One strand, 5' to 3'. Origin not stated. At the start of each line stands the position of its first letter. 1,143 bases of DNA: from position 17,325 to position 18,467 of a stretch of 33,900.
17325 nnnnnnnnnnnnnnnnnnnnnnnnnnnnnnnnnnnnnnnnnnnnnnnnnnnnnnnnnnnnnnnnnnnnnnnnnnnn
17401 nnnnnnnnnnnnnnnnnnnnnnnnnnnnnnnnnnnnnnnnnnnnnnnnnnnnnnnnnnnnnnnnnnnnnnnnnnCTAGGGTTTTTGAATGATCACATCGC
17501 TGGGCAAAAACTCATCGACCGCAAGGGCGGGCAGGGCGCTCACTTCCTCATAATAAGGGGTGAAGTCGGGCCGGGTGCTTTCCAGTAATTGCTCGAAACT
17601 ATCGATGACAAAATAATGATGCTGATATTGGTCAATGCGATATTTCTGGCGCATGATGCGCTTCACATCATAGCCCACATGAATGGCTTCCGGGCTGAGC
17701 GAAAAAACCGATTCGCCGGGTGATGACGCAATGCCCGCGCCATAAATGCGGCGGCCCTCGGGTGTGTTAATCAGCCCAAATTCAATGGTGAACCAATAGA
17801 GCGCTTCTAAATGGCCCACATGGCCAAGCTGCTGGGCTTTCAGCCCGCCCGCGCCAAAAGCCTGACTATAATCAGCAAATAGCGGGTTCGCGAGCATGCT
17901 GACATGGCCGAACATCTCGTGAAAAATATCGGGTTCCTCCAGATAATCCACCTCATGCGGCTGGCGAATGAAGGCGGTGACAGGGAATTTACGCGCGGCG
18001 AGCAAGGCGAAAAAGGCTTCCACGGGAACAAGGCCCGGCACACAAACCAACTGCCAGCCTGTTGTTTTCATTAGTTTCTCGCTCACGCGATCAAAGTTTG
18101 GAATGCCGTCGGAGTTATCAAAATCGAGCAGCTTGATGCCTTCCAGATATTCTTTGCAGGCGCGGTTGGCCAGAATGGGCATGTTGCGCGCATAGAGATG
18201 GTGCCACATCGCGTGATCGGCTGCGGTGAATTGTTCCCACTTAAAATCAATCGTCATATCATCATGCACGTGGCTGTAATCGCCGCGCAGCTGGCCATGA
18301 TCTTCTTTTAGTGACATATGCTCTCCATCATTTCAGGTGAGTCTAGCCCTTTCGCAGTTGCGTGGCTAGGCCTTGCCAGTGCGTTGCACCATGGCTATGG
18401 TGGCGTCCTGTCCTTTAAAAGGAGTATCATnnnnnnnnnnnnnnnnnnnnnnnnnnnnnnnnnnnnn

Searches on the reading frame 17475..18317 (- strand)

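Call 12: search_protein_families(library=ncbifam, proteins=[window:17475-18317:-], max_evalue=0.001)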
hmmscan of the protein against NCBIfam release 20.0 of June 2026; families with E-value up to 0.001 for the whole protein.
window:17475-18317:- (280 aa): 7 families
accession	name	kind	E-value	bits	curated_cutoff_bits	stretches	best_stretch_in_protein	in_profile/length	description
TIGR01267.1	Phe4hydrox_mono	equivalog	6.4e-93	310.5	264.75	1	20-261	1-241/248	phenylalanine 4-monooxygenase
NF008877.0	PRK11913.1-2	equivalog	1.1e-78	264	247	1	22-248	16-242/264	phenylalanine 4-monooxygenase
NF010657.0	PRK14056.1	equivalog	2.1e-49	169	346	2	26-161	19-152/580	aromatic amino acid hydroxylase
TIGR01269.1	Tyr_3_monoox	equivalog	1.6e-47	162.6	654.65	1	30-248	184-404/457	tyrosine 3-monooxygenase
TIGR01268.1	Phe4hydrox_tetr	equivalog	1.7e-42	145.7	704.8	1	29-246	162-381/436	phenylalanine 4-monooxygenase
TIGR01270.1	Trp_5_monoox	equivalog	1.1e-39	136.4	705.5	1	29-249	189-412/464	tryptophan 5-monooxygenase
NF010656.0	PRK14055.1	equivalog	2.4e-16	60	472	1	76-248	143-330/362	aromatic amino acid hydroxylase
